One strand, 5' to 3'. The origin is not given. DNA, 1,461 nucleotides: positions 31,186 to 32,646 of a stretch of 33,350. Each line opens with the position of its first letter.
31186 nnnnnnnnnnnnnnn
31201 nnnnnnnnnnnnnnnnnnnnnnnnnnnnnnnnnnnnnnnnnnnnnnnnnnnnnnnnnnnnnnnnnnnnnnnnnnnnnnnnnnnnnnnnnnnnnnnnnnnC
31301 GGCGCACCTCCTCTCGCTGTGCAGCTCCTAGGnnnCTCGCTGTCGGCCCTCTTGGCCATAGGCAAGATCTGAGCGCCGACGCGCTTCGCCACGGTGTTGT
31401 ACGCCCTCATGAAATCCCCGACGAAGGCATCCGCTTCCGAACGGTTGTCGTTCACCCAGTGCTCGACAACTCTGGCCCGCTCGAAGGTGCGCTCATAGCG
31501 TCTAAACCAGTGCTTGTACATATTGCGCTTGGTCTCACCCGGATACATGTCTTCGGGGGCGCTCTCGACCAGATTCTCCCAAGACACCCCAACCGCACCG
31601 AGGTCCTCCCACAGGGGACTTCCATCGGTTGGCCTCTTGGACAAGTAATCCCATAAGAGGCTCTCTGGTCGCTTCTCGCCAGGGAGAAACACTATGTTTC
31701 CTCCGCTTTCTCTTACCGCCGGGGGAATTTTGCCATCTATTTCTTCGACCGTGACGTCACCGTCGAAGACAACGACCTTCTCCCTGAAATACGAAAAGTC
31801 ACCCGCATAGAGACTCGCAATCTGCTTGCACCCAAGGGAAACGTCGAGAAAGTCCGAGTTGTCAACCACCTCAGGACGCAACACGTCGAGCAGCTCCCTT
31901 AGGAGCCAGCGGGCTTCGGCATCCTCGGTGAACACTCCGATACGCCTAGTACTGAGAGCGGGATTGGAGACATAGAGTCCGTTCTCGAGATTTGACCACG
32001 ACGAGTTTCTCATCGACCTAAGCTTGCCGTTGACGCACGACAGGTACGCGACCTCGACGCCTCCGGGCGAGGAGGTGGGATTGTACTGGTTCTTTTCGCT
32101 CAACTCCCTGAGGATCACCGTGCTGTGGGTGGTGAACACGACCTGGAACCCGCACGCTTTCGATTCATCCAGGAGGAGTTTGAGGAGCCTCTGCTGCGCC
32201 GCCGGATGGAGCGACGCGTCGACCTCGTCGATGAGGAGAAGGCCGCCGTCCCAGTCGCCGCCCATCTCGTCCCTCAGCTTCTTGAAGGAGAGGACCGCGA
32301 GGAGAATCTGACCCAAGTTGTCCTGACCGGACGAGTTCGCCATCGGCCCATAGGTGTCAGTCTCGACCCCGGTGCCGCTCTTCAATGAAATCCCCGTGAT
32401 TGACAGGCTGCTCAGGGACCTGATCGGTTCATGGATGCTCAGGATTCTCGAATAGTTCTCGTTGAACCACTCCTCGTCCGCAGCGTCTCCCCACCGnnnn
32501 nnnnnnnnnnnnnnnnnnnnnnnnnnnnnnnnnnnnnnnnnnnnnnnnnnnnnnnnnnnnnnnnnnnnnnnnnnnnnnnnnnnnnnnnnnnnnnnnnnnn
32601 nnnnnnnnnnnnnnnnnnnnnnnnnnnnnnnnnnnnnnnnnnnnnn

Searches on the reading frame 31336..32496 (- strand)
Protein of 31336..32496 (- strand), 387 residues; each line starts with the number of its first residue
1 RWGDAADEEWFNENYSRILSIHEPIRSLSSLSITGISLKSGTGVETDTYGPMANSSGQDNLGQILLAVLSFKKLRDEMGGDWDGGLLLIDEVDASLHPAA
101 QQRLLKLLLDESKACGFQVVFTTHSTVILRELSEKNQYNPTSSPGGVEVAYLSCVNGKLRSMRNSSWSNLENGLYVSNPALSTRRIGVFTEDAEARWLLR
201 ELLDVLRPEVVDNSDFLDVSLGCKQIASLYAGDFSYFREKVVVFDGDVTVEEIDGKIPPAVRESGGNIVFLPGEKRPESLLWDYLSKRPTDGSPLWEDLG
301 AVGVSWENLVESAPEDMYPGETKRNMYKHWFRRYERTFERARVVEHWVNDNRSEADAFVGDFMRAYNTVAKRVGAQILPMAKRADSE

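Call 66: find_homologous_proteins(query=window:31336-32496:-)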
Query window:31336-32496:- (387 aa): 1044 proteins with E <= 0.001 among 7610 candidates; the best 120 are listed.
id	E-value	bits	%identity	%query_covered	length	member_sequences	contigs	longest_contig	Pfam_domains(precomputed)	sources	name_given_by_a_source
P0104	8.4e-255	863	98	100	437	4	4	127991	PF13175.13,PF13304.13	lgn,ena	-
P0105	5.7e-252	853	97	100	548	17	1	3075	PF13175.13,PF13476.13,PF02463.26,PF13304.13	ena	-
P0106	3.5e-250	848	97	100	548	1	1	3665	PF13175.13,PF13476.13,PF02463.26,PF13304.13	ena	-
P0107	6.4e-231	784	89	100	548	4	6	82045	PF13175.13,PF13476.13,PF02463.26,PF13304.13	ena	-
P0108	1.8e-226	770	88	100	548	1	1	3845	PF13175.13,PF02463.26,PF13304.13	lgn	-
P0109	1.7e-198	677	76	100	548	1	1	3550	PF13175.13,PF02463.26,PF13304.13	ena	-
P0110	3.8e-197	673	77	100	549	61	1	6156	PF13175.13,PF13476.13,PF02463.26,PF13304.13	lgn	-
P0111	4.3e-197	673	75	100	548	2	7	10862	PF13175.13,PF13476.13,PF02463.26,PF13304.13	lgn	-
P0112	2.1e-196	671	76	100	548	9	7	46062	PF13175.13,PF13476.13,PF02463.26,PF13304.13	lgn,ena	-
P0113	1.4e-194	665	74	100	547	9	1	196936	PF13175.13,PF13476.13,PF02463.26,PF13304.13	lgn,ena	-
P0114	2.3e-194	664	74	100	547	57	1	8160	PF13175.13,PF13476.13,PF02463.26,PF13304.13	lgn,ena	-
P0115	7.0e-194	662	75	100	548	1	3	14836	PF13175.13,PF02463.26,PF13304.13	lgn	-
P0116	7.0e-194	662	75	100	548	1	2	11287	PF13175.13,PF02463.26,PF13304.13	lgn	-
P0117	7.0e-194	662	75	100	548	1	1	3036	PF13175.13,PF02463.26,PF13304.13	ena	-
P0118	7.0e-194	662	75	100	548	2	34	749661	PF13175.13,PF02463.26,PF13304.13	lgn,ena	-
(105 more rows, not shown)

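Call 67: find_encoding_contigs(protein=P0104, flank=8000, max_places=4)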
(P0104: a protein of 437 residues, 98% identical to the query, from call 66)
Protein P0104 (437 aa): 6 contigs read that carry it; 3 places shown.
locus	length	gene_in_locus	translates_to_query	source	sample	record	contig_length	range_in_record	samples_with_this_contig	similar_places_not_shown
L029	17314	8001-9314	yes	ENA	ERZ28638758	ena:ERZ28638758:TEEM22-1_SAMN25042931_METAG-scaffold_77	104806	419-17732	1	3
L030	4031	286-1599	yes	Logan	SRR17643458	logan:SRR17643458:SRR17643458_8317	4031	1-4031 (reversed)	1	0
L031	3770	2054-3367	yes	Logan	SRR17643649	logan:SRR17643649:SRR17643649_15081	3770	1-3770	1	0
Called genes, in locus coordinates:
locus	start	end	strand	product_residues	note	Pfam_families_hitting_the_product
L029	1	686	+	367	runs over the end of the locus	?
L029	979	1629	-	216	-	-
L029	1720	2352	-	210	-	-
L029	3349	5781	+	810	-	-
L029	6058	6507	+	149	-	-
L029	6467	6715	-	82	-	-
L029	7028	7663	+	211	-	PF01381:HTH_3, PF12844:HTH_19, PF13560:HTH_31, PF00717:Peptidase_S24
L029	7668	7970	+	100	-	PF13175:AAA_15, PF13476:AAA_23 (weak)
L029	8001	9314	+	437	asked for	PF13175:AAA_15, PF13304:AAA_21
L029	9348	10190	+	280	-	PF02086:MethyltransfD12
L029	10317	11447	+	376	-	PF13784:Fic_N, PF02661:Fic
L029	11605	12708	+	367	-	PF14659:Phage_int_SAM_3, PF00589:Phage_integrase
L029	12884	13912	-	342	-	PF00749:tRNA-synt_1c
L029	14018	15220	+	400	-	PF01545:Cation_efflux, PF16916:ZT_dimer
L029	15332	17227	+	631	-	PF09972:DUF2207, PF20990:DUF2207_C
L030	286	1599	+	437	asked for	PF13175:AAA_15, PF13304:AAA_21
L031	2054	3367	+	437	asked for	PF13175:AAA_15, PF13304:AAA_21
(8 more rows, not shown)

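Call 68: find_encoding_contigs(protein=P0105, flank=8000, max_places=4)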
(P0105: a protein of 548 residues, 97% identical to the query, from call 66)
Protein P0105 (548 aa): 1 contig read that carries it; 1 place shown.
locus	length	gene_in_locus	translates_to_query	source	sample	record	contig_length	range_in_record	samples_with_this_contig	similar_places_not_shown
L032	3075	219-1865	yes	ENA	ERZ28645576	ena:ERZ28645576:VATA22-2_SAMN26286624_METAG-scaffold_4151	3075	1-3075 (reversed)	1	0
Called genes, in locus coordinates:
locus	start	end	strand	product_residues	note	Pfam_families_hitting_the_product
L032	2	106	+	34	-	?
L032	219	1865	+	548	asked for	PF02463:SMC_N (faint), PF13175:AAA_15 (weak), PF13476:AAA_23 (weak), PF13304:AAA_21, PF13175:AAA_15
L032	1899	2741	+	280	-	PF02086:MethyltransfD12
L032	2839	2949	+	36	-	-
